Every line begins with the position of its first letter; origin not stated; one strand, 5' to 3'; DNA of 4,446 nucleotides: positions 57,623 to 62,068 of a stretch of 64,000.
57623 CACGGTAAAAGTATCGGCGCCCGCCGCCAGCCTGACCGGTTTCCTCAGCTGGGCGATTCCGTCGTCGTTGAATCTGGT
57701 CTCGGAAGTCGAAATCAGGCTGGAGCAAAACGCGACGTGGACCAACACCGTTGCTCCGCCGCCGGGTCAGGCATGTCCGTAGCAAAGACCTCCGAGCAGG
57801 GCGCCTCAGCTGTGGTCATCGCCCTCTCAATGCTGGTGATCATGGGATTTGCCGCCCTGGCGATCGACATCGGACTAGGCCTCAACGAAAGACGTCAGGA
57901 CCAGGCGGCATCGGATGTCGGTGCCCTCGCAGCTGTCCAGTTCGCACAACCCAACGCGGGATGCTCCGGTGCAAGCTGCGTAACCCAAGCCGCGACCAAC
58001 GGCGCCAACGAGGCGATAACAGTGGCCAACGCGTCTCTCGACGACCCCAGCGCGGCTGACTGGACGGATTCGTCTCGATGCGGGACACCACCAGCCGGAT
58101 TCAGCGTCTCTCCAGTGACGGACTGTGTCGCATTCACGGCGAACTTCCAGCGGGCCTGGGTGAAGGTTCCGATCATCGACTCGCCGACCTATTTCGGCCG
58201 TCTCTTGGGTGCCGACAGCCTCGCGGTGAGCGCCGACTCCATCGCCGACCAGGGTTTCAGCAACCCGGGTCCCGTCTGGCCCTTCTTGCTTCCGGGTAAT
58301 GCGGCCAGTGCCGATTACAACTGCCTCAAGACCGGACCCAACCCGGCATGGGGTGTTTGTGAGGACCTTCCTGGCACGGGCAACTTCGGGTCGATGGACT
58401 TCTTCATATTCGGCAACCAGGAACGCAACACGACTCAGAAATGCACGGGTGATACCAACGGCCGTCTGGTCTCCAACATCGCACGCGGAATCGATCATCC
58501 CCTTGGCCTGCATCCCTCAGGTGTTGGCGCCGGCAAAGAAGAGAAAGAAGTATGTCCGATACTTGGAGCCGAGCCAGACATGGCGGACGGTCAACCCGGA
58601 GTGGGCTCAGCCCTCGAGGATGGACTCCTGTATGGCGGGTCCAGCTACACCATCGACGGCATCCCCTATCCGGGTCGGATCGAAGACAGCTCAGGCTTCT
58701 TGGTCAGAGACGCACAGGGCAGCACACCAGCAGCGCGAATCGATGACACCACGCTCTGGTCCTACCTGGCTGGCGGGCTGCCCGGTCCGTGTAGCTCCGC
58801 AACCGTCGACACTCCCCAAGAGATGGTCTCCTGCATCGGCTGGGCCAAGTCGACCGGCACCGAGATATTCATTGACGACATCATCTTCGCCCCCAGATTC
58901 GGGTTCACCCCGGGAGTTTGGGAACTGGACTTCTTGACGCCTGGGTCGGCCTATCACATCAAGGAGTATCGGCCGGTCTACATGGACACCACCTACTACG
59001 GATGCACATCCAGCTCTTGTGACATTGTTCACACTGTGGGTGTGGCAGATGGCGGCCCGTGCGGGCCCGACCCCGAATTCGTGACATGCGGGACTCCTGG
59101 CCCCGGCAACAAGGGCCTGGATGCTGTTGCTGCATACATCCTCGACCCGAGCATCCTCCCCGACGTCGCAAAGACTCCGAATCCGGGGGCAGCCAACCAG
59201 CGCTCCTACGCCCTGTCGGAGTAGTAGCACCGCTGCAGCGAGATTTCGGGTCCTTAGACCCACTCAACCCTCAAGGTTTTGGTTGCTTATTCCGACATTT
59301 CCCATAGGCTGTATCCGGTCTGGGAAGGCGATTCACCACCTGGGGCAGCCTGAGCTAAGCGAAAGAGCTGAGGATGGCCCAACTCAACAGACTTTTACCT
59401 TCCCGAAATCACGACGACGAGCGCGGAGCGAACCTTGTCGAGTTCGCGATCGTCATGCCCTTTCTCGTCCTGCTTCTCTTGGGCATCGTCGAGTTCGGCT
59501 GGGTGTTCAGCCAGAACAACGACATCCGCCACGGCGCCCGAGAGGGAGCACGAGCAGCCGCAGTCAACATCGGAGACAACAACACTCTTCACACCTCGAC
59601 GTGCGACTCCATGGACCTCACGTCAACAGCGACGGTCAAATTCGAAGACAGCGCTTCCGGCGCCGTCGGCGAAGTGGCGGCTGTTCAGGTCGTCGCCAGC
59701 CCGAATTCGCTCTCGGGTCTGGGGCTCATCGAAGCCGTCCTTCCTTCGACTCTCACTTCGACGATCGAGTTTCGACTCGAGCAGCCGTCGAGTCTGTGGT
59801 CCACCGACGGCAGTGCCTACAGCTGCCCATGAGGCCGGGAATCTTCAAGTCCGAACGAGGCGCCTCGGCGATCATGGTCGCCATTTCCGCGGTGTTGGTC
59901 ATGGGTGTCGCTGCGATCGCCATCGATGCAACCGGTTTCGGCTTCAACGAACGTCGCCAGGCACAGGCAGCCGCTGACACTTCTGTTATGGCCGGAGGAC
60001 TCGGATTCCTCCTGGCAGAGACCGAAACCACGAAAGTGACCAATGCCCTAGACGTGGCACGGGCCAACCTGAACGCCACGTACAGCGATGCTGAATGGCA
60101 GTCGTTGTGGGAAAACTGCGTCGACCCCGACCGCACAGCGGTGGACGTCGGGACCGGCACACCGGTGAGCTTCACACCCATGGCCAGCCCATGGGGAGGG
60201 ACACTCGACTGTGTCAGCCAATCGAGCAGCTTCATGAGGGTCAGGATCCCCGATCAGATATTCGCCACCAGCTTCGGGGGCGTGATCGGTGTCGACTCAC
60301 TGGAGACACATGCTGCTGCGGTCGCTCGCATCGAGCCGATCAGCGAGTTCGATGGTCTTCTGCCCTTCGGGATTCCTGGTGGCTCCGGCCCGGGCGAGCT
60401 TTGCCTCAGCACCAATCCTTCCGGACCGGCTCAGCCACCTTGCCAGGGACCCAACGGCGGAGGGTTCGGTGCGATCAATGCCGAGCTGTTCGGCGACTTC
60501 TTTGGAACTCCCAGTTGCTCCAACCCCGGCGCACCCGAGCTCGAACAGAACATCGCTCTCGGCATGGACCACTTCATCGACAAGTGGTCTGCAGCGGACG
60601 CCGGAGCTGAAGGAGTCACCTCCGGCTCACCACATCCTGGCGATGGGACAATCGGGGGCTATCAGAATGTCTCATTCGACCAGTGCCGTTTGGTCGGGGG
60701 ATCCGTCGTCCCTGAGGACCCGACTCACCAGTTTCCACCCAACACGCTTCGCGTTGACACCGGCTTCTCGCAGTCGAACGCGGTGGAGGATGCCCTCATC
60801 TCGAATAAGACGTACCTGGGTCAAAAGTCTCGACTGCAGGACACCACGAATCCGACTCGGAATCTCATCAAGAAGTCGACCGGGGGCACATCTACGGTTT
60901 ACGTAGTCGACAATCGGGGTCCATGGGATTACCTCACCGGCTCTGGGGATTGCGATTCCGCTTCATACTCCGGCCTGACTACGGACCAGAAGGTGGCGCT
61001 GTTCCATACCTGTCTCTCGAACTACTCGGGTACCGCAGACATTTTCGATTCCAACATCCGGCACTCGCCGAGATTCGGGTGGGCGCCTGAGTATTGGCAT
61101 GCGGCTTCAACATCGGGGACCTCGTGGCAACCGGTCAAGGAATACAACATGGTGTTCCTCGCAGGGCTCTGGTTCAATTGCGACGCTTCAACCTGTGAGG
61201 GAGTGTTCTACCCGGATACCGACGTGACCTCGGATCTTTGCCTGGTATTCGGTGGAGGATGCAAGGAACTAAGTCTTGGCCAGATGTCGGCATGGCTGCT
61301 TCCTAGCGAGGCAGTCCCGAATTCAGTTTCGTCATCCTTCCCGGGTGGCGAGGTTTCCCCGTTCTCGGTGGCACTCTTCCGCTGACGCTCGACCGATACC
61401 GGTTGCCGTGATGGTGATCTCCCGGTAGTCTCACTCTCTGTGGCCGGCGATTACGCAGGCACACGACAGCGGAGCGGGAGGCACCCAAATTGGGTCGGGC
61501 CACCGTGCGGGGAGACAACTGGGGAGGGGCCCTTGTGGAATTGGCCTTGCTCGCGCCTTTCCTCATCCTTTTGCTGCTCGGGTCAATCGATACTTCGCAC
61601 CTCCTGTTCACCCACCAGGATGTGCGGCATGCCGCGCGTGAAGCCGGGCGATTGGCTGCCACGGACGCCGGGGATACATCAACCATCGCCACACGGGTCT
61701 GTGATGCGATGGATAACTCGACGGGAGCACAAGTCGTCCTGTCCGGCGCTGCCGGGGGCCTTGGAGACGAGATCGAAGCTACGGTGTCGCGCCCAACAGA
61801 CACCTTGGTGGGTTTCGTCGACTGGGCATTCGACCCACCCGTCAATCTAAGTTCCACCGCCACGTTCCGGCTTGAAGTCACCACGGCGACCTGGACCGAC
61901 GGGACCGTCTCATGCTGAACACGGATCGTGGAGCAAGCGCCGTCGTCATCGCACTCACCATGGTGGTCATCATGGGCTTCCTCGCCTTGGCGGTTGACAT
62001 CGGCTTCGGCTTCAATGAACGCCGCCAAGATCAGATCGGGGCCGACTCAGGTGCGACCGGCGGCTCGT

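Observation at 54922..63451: Tandem array of four cognate TadE-like + large Cys-rich TadG-like pairs downstream of sdhCAB, separate from the tad operon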

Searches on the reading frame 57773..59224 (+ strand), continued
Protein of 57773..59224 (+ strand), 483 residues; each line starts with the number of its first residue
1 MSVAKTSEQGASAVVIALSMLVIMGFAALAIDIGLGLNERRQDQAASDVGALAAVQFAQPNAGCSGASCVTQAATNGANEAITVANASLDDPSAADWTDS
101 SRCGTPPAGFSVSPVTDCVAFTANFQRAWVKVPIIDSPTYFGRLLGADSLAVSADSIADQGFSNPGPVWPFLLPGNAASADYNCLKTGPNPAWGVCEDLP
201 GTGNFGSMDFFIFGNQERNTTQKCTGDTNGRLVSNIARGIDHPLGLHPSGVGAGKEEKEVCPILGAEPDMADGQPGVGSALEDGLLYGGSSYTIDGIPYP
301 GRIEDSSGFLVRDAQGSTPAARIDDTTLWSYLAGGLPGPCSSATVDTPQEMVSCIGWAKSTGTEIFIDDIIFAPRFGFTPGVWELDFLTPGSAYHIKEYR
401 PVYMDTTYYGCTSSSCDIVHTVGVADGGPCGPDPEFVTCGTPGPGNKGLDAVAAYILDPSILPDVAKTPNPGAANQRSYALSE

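Call 65: search_protein_representatives(alignment_id=A3)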
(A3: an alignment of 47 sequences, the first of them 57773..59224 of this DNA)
Query: 47 sequences, 488 profile positions. Proteins with E-value up to 0.001 (for the whole library): 18105; up to 1e-10: 1254; up to 1e-30: 354. The best 150 are listed.
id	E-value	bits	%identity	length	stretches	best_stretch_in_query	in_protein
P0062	1.0e-217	740.1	-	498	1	5-488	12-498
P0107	2.3e-164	564.1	-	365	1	124-488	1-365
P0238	2.0e-154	531.4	-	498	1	9-488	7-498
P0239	8.3e-136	470.0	-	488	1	7-488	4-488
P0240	2.4e-133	461.8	-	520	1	2-488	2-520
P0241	3.1e-132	458.2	-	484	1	6-487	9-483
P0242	1.6e-124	432.7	-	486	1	8-487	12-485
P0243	4.1e-114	398.4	-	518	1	7-487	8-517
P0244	3.2e-112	392.2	-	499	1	8-488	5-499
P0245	1.7e-108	379.8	-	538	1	3-487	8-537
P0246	3.4e-107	375.6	-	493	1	7-487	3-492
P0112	6.2e-106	371.4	-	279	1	213-488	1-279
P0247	2.4e-104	366.2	-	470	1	4-487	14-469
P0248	3.2e-104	365.8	-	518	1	1-485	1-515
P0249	2.1e-103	363.1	-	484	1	7-487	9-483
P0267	2.3e-88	313.5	-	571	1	8-486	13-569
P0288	7.3e-79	282.1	-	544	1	10-488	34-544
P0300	1.6e-73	264.5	-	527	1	4-475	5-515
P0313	2.0e-71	257.6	-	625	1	10-486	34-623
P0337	1.7e-67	244.7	-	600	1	9-488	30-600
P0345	1.2e-66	241.8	-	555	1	6-483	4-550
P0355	1.6e-64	234.8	-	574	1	8-488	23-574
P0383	3.1e-60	220.7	-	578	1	4-414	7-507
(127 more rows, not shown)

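Call 66: list_cluster_members(proteins=[P0240, P0245, P0267, P0288, P0313, P0337, P0355, P0383, P0300, P0345])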
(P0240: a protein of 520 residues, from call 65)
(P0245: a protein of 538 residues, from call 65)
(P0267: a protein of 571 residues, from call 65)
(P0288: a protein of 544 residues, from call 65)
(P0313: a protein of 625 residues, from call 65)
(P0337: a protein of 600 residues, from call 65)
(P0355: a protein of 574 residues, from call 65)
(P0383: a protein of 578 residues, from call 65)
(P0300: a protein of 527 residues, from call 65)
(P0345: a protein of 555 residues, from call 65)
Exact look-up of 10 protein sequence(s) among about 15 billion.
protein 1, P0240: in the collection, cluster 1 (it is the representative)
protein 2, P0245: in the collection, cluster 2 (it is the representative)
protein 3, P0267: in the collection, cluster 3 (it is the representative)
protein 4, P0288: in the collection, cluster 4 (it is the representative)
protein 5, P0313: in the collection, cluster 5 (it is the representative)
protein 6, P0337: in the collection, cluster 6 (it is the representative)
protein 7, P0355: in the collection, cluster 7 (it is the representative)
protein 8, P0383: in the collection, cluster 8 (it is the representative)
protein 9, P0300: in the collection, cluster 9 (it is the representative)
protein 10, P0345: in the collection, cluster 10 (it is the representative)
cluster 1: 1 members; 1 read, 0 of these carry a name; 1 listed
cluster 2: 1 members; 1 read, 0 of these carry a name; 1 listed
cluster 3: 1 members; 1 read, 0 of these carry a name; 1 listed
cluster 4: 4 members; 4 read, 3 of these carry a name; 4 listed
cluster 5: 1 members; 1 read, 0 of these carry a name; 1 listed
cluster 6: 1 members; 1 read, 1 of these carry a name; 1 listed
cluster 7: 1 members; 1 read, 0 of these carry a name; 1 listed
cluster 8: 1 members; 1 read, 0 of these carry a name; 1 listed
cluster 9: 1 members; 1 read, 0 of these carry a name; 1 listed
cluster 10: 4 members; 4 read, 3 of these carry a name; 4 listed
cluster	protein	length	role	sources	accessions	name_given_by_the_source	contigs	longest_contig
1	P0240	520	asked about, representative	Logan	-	-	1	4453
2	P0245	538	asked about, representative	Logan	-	-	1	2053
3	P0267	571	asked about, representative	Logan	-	-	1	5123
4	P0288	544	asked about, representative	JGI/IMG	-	hypothetical protein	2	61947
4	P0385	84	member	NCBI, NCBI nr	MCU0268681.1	MAG: hypothetical protein MUF83_08540, partial [Acidimicrobiales bacterium] | hypothetical protein [Acidimicrobiales bacterium]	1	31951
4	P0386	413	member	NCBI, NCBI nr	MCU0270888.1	MAG: pilus assembly protein TadG-related protein, partial [Acidimicrobiales bacterium] | pilus assembly protein TadG-related protein [Acidimicrobiales bacterium]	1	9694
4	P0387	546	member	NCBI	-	-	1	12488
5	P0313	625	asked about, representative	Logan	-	-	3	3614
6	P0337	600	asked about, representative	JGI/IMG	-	hypothetical protein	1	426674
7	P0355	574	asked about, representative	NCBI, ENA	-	-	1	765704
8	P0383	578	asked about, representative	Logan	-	-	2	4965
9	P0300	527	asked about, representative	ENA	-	-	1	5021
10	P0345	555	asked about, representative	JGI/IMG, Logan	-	hypothetical protein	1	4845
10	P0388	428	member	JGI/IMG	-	hypothetical protein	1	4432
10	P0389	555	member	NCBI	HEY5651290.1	MAG TPA: pilus assembly protein TadG-related protein [Acidimicrobiia bacterium]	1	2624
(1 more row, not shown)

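Call 73: search_solved_structures(query=A3, max_evalue=1)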
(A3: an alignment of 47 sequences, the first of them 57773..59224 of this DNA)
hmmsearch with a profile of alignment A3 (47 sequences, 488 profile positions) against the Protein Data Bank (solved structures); distinct sequences matched with E-value up to 1: 0.

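Call 88: search_protein_families(library=pfam, alignment_id=A3, max_evalue=1)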
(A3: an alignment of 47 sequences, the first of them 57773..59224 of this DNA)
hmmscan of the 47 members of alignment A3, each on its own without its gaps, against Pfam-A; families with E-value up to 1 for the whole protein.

A. member 1, window:57773-59224:+ (483 aa): 2 families
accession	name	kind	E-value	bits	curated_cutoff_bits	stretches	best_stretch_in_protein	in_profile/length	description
PF13400.11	Tad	-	2.8e-05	24.8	22.3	1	11-56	2-46/47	Putative Flp pilus-assembly TadE/G-like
PF17272.7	DUF5337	-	0.33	11.3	27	1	12-58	16-58/74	Family of unknown function (DUF5337)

B. families by the number of members that match (of 47 scanned): 11 families
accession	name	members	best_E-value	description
PF13400.11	Tad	47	5.4e-10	Putative Flp pilus-assembly TadE/G-like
PF09977.15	Tad_C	11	0.0023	Putative Tad-like Flp pilus-assembly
PF17272.7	DUF5337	3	0.0059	Family of unknown function (DUF5337)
PF13293.11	DUF4074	3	0.048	Domain of unknown function (DUF4074)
PF07811.17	TadE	3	0.6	TadE-like protein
PF17352.7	MFS18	2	0.065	Male Flower Specific protein 18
PF16175.11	DUF4875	1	0.025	Domain of unknown function (DUF4875)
PF15530.11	Ntox25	1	0.065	Bacterial toxin 25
PF01914.23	MarC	1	0.23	MarC family integral membrane protein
PF25542.1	zf-CCCH_12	1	0.34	CCCH zinc finger domain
PF20554.3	DUF6766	1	0.35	Domain of unknown function (DUF6766)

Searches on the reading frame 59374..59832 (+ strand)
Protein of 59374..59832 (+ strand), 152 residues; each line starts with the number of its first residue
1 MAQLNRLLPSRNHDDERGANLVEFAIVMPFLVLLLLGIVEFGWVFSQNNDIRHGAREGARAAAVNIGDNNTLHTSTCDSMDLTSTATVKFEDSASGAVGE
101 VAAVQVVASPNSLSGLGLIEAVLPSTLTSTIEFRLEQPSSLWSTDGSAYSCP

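Call 6: search_protein_families(library=pfam, max_evalue=0.1, proteins=[window:59374-59829:+])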
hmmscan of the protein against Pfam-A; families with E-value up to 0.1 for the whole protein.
seq(152 aa): 2 families
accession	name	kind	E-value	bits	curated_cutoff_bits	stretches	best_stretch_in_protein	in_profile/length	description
PF07811.17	TadE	-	2.7e-15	56.6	22.9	1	18-60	1-43/43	TadE-like protein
PF13400.11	Tad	-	0.011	16.4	22.3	1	24-64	6-46/47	Putative Flp pilus-assembly TadE/G-like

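Call 10: search_protein_families(library=ncbifam, max_evalue=0.1, proteins=[window:59374-59832:+])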
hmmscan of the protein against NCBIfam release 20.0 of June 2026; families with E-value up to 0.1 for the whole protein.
window:59374-59832:+ (152 aa): 1 family
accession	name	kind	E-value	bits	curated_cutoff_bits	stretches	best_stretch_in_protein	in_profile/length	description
NF041390.1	TadE_Rv3655c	subfamily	0.0014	19.1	40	1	22-75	1-52/101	TadE family type IV pilus minor pilin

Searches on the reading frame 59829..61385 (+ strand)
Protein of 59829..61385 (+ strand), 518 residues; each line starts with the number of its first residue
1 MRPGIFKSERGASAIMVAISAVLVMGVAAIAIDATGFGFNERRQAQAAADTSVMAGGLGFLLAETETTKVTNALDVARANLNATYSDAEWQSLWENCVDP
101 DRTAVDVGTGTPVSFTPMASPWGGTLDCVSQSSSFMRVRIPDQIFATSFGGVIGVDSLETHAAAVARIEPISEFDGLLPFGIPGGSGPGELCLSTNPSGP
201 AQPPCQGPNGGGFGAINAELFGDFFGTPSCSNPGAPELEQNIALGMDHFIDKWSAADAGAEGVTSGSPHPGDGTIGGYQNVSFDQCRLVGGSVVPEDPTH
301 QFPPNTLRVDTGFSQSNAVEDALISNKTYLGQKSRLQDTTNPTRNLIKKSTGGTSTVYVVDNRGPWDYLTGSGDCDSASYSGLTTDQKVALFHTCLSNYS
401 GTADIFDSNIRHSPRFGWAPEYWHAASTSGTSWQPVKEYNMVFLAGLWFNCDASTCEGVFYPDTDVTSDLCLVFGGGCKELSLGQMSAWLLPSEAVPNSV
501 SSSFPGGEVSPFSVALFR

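Call 6: search_protein_families(library=pfam, max_evalue=0.1, proteins=[window:59829-61382:+])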
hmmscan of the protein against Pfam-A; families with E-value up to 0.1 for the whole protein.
seq(518 aa): 1 family
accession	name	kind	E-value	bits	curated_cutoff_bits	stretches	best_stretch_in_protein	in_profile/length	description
PF13400.11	Tad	-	0.00088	20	22.3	1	11-56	1-44/47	Putative Flp pilus-assembly TadE/G-like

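Call 10: search_protein_families(library=ncbifam, max_evalue=0.1, proteins=[window:59829-61385:+])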
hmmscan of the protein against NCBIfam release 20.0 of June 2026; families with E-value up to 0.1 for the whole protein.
window:59829-61385:+ (518 aa): 0 families

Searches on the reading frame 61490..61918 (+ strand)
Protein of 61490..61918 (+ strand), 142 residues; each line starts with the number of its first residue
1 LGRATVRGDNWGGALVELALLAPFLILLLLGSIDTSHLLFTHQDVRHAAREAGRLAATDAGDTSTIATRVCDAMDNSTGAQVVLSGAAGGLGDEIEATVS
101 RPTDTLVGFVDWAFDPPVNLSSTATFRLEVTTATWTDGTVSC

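Call 6: search_protein_families(library=pfam, max_evalue=0.1, proteins=[window:61490-61915:+])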
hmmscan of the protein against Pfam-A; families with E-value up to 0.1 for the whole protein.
seq(142 aa): 1 family
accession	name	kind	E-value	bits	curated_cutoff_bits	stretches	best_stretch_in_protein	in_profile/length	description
PF07811.17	TadE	-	5.8e-13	49.2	22.9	1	12-54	1-43/43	TadE-like protein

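Call 10: search_protein_families(library=ncbifam, max_evalue=0.1, proteins=[window:61490-61918:+])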
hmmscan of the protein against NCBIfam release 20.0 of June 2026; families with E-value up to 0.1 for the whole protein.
window:61490-61918:+ (142 aa): 1 family
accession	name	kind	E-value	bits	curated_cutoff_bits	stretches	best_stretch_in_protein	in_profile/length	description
NF041390.1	TadE_Rv3655c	subfamily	0.001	19.6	40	1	16-99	1-81/101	TadE family type IV pilus minor pilin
